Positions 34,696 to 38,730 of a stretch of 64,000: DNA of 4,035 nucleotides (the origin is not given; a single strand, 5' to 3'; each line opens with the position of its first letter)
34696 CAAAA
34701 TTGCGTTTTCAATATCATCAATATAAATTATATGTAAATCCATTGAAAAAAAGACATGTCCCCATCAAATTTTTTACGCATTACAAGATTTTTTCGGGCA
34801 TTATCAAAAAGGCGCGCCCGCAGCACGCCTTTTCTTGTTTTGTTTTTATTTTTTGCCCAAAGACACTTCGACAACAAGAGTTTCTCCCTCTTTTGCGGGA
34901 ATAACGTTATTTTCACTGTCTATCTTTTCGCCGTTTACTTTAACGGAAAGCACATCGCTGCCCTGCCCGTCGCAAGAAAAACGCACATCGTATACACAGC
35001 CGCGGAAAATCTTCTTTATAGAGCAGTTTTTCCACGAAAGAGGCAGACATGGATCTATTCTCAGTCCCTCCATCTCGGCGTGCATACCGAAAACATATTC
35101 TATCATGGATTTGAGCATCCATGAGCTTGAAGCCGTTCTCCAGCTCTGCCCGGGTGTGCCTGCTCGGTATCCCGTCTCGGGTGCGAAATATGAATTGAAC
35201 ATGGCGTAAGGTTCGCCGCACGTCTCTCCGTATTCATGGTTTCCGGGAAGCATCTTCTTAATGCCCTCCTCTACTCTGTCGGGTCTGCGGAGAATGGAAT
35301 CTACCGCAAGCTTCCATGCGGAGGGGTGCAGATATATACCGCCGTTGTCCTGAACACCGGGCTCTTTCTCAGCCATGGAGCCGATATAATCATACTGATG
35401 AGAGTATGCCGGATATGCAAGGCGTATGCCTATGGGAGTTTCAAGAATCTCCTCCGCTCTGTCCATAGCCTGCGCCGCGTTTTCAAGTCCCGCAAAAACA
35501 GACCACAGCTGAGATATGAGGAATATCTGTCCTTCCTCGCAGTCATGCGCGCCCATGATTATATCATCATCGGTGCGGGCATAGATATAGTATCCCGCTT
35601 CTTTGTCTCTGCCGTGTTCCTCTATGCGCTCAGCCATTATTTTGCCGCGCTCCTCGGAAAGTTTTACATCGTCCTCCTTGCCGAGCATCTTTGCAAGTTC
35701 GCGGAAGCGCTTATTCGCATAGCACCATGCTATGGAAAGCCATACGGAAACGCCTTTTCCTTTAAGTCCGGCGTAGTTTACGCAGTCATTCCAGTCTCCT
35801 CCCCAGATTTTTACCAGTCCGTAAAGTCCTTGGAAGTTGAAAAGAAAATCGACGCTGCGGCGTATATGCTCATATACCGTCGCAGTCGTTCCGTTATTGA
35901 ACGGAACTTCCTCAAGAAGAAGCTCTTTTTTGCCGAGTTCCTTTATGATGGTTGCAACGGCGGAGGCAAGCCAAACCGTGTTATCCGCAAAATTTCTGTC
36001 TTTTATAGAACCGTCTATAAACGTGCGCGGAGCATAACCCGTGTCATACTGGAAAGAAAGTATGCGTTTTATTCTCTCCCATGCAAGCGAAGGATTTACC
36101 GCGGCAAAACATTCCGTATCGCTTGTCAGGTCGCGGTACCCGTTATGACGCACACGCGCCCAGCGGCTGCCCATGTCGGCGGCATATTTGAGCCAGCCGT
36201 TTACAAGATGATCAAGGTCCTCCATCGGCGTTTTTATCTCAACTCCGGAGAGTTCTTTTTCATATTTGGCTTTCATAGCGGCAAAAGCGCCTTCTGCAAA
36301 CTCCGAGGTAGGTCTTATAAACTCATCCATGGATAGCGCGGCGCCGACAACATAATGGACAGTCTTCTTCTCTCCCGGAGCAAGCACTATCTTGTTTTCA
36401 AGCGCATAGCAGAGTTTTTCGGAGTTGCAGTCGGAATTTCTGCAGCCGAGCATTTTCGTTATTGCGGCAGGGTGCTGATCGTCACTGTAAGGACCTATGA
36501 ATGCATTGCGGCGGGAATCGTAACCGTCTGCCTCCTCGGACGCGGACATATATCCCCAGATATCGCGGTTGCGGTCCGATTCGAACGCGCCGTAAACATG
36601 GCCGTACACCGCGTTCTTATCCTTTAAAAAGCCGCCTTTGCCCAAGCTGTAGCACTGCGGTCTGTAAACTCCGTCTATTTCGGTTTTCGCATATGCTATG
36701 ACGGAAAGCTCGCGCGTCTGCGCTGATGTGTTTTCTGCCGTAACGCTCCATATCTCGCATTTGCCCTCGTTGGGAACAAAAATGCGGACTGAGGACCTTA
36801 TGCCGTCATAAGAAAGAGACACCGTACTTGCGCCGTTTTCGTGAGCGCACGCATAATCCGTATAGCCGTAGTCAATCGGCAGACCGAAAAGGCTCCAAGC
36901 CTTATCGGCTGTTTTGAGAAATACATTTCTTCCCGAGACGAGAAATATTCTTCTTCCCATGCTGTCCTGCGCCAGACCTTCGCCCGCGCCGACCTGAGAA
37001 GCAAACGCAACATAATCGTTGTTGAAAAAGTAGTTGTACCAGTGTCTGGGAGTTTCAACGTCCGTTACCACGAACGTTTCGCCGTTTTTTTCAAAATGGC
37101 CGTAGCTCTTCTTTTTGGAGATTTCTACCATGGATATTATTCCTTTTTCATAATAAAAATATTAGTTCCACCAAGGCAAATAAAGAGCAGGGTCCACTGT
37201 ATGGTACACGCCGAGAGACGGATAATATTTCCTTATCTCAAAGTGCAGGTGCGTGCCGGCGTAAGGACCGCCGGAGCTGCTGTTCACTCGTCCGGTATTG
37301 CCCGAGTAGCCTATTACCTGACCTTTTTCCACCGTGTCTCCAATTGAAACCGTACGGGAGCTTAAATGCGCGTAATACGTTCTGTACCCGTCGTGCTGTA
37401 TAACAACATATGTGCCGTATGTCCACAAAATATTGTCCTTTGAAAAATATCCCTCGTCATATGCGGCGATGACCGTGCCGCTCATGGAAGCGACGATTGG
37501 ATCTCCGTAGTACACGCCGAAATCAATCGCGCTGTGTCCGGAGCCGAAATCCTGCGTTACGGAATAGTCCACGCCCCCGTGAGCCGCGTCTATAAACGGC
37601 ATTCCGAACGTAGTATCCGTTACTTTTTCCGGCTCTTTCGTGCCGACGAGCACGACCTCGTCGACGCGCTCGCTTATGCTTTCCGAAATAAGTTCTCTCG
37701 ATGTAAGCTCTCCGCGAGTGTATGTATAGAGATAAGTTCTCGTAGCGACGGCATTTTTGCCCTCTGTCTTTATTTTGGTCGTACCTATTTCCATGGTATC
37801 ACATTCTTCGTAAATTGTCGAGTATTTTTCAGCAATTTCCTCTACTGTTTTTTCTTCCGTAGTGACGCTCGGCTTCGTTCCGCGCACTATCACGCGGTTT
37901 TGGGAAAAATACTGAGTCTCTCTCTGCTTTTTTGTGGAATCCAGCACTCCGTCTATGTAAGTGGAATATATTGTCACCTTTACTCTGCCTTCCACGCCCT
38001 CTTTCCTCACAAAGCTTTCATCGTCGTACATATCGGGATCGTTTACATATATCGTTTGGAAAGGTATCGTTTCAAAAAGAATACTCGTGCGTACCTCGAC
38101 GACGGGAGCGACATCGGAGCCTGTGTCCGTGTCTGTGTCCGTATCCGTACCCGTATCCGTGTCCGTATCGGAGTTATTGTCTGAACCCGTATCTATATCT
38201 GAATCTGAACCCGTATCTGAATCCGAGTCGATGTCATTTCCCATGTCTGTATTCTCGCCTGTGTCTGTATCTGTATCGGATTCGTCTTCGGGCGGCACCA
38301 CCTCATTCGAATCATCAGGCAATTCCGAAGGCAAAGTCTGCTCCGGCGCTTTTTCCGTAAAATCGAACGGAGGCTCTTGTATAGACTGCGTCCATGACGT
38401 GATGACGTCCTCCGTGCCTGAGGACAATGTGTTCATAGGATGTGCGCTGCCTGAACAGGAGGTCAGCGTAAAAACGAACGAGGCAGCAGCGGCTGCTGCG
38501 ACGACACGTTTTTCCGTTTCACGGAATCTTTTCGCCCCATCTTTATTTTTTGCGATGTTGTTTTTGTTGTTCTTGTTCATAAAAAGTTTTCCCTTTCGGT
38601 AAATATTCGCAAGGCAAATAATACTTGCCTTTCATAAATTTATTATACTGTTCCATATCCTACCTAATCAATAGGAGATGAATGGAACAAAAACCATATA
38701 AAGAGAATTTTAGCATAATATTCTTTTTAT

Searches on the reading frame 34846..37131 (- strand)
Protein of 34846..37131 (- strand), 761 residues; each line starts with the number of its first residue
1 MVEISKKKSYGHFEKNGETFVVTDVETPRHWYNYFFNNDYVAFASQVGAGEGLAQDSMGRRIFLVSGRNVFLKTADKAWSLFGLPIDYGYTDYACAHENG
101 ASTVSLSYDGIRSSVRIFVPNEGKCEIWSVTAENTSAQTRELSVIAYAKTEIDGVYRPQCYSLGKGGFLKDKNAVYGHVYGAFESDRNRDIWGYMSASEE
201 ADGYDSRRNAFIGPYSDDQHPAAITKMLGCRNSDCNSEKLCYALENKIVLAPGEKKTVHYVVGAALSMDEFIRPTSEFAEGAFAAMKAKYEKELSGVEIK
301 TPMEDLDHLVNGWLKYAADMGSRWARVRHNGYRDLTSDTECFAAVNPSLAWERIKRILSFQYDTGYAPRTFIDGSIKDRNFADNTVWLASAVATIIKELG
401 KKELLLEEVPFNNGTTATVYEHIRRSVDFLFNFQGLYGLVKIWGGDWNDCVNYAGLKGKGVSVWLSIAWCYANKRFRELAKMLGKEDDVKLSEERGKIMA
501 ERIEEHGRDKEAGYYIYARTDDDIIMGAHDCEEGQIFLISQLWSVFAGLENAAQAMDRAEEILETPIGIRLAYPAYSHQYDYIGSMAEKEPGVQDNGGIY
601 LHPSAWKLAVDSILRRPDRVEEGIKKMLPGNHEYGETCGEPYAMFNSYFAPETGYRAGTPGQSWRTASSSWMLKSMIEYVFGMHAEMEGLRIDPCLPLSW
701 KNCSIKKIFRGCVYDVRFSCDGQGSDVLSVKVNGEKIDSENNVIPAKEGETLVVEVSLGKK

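Call 70: search_protein_families(library=pfam, proteins=[window:34846-37131:-], max_evalue=0.00001)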
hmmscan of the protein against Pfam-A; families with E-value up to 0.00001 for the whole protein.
window:34846-37131:- (761 aa): 2 families
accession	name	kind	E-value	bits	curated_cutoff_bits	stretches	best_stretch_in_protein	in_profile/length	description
PF17167.11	Glyco_hydro_94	-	3.1e-68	230.9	27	1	292-682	4-420/420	Glycosyl hydrolase 94 superfamily, catalytic domain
PF06165.18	GH94_b-supersand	-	1.5e-31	110.2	23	1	28-263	1-251/251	Glycosyl hydrolase 94, supersandwich domain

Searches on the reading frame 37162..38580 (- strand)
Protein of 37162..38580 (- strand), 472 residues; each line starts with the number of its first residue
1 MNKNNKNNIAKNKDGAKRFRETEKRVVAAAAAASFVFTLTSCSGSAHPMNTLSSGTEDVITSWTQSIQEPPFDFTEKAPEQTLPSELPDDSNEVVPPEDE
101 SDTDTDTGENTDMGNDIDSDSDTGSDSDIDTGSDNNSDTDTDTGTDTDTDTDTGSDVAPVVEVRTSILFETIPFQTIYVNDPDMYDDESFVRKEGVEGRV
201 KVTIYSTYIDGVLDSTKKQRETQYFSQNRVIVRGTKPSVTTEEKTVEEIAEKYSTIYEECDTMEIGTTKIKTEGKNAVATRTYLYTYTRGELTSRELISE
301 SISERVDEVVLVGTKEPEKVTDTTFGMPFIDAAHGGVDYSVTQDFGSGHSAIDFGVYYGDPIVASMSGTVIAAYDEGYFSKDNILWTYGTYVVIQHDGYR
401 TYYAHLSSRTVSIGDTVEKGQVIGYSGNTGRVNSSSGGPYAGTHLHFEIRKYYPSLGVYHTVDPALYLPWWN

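Call 70: search_protein_families(library=pfam, proteins=[window:37162-38580:-], max_evalue=0.00001)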
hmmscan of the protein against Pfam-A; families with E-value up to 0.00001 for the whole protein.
window:37162-38580:- (472 aa): 2 families
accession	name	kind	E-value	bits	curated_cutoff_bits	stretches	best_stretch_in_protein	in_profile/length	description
PF07501.17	G5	-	1.1e-26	93.3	23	2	170-236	8-75/75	G5 domain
PF01551.29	Peptidase_M23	-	2.4e-24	85.8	28.7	1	348-452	2-90/96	Peptidase family M23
